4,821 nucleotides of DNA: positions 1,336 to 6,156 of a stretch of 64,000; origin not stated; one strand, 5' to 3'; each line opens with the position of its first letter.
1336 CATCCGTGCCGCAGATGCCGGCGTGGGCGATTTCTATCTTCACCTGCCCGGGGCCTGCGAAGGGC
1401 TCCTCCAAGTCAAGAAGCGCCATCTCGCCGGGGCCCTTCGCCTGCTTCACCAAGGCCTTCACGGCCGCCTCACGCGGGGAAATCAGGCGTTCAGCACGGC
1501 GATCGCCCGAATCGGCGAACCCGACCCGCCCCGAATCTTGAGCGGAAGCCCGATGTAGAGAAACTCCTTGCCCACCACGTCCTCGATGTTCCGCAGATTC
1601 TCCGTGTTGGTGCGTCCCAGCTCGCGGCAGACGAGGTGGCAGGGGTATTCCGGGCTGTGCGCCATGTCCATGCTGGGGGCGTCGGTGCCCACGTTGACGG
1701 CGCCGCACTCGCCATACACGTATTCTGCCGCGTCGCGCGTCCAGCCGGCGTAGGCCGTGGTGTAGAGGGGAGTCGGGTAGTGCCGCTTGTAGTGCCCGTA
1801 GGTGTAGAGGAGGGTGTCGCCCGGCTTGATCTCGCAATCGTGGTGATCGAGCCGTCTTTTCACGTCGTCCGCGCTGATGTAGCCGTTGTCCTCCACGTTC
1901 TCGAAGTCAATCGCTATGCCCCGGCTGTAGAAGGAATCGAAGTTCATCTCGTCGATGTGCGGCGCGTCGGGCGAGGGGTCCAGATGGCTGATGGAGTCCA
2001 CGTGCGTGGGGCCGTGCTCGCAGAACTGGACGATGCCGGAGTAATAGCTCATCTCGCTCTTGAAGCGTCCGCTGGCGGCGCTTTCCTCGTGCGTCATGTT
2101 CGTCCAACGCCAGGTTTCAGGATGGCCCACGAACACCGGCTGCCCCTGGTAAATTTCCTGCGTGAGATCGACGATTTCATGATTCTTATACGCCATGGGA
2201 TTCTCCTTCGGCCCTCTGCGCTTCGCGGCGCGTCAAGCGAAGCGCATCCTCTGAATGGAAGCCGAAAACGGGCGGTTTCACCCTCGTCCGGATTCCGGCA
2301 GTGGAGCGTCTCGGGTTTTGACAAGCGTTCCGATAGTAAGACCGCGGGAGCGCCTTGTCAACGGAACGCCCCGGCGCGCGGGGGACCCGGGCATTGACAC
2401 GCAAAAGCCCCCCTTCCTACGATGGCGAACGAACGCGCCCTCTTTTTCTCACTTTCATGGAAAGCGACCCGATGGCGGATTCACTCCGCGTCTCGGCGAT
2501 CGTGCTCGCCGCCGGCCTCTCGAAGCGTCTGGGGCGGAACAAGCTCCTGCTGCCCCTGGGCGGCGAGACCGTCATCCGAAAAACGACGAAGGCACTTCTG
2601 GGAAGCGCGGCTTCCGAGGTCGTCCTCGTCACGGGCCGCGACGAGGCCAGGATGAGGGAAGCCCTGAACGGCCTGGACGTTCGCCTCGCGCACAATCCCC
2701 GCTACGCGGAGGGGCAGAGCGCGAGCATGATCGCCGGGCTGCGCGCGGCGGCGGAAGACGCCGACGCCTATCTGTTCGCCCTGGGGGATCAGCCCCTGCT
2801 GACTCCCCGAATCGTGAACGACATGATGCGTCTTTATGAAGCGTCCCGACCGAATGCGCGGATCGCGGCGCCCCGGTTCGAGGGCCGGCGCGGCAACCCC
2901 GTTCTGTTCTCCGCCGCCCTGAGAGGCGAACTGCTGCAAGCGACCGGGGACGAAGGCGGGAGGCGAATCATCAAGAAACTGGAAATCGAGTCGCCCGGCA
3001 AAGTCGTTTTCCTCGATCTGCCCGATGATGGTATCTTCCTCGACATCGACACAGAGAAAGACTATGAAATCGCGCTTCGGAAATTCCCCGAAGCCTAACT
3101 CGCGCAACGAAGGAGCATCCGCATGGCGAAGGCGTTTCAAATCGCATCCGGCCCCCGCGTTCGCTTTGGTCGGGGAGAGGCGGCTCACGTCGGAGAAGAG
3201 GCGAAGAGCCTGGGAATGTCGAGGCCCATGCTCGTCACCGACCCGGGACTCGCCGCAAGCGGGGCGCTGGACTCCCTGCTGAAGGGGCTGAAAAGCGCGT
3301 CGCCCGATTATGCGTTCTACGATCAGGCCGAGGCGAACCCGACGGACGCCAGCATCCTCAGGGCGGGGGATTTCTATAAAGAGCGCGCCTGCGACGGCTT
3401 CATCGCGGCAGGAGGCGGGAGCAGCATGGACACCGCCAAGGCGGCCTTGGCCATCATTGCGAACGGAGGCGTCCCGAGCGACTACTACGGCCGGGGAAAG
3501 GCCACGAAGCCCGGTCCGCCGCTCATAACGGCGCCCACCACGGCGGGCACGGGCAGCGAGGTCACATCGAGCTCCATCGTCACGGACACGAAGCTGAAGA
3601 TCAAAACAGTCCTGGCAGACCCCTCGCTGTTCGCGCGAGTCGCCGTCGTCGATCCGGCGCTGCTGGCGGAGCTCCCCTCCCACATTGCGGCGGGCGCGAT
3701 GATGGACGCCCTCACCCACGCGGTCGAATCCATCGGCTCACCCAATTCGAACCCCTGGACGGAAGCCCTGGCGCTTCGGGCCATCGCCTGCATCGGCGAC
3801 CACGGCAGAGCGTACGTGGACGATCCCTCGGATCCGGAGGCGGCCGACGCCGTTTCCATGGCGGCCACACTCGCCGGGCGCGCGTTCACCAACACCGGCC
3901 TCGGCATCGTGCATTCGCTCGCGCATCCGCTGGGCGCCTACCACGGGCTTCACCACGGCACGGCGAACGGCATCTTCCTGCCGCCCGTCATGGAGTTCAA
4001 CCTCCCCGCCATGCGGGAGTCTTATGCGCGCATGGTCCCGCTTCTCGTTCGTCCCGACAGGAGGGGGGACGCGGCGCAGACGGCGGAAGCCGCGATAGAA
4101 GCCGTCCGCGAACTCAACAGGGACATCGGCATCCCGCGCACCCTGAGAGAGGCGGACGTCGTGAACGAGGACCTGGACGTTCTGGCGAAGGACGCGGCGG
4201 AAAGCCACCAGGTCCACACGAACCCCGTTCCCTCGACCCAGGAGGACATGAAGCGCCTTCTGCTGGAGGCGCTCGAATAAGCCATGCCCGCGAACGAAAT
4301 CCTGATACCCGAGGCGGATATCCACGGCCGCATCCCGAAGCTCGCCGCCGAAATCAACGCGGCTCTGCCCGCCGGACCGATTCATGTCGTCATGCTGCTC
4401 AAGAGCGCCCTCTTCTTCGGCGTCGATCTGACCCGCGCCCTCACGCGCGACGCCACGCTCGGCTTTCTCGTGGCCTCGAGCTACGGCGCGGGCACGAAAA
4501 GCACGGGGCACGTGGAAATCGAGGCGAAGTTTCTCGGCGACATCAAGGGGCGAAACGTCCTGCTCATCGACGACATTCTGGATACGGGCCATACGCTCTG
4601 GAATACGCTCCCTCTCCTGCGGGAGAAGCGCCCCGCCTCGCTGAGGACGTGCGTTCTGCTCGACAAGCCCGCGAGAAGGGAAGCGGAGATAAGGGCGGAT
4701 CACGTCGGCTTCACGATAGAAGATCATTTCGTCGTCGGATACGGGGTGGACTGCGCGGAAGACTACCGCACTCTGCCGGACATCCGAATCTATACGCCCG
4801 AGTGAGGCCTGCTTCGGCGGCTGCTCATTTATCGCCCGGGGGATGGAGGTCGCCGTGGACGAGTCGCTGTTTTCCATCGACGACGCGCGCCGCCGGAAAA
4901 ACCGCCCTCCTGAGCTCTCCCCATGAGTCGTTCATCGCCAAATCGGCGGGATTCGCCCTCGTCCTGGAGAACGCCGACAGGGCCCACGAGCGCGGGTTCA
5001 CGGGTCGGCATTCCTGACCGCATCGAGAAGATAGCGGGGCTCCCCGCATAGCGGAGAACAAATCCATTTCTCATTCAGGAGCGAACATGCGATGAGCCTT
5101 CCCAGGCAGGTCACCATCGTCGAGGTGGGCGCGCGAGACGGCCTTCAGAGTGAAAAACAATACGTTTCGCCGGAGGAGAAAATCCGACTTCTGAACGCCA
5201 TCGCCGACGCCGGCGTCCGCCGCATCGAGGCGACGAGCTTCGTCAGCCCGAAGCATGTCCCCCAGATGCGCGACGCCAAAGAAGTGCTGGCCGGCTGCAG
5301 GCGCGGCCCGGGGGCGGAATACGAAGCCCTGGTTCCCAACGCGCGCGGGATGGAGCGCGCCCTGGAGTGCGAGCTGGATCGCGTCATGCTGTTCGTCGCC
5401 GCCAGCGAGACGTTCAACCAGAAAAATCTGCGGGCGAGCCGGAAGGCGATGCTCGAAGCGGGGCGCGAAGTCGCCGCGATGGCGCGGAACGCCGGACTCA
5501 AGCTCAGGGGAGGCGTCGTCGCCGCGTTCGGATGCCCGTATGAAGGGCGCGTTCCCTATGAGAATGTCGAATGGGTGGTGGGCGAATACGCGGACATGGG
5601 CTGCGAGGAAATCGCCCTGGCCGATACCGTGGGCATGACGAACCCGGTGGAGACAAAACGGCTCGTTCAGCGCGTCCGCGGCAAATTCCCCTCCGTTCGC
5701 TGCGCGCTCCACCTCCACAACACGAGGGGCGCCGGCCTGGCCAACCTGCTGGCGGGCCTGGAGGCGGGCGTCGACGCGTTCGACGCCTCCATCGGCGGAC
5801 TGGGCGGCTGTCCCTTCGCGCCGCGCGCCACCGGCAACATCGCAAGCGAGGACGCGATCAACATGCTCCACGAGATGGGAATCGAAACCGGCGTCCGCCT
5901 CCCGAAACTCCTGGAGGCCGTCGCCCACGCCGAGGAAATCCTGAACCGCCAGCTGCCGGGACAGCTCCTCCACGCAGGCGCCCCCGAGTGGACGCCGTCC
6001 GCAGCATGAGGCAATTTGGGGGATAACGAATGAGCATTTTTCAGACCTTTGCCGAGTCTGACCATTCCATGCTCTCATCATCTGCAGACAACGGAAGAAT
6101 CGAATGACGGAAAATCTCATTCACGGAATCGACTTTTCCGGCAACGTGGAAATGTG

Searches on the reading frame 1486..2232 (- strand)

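Call 68: search_protein_families(library=pfam, proteins=[window:1486-2232:-], max_evalue=0.00001)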
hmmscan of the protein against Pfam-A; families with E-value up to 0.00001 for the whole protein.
window:1486-2232:- (249 aa): 1 family
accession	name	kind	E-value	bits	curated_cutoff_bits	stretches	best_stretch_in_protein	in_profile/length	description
PF04199.19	Cyclase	-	2.1e-23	83.6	23.1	1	21-189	1-141/142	Putative cyclase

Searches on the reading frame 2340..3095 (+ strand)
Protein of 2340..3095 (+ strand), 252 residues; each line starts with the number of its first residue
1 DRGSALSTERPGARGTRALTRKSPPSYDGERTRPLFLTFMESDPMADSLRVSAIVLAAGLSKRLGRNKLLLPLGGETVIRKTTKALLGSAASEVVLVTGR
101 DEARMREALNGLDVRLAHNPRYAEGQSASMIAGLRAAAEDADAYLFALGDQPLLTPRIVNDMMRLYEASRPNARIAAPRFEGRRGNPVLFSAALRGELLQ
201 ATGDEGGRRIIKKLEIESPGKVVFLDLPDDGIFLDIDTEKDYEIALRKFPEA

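Call 68: search_protein_families(library=pfam, proteins=[window:2340-3095:+], max_evalue=0.00001)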
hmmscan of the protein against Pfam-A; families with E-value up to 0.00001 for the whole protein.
window:2340-3095:+ (252 aa): 2 families
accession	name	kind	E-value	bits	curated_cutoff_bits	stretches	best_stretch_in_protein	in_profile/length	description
PF12804.13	NTP_transf_3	-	3.6e-40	138.2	27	1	53-214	1-157/160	MobA-like NTP transferase domain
PF01128.25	IspD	-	1.1e-07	32.3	27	1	51-177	1-128/221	2-C-methyl-D-erythritol 4-phosphate cytidylyltransferase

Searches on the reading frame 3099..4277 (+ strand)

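Call 68: search_protein_families(library=pfam, proteins=[window:3099-4277:+], max_evalue=0.00001)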
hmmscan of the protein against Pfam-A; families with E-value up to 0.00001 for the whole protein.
window:3099-4277:+ (393 aa): 2 families
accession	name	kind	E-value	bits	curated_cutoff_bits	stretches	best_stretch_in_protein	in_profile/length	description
PF00465.25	Fe-ADH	-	3e-48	164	31.3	1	19-186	2-168/168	Iron-containing alcohol dehydrogenase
PF25137.1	ADH_Fe_C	-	2.2e-47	161.7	27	1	198-391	2-193/194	Fe-containing alcohol dehydrogenase family, C-terminal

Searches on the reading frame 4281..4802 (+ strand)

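Call 68: search_protein_families(library=pfam, proteins=[window:4281-4802:+], max_evalue=0.00001)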
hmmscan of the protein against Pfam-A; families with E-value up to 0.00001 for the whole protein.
window:4281-4802:+ (174 aa): 1 family
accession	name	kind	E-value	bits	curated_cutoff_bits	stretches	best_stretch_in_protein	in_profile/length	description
PF00156.33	Pribosyltran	-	1.8e-25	89.6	26.3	1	17-157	14-156/158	Phosphoribosyl transferase domain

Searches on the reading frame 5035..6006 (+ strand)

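Call 68: search_protein_families(library=pfam, proteins=[window:5035-6006:+], max_evalue=0.00001)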
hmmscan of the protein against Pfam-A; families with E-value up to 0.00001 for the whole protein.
window:5035-6006:+ (324 aa): 1 family
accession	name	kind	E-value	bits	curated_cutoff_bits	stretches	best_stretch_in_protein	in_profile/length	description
PF00682.25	HMGL-like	-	2.2e-49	168.6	29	1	26-295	2-256/260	HMGL-like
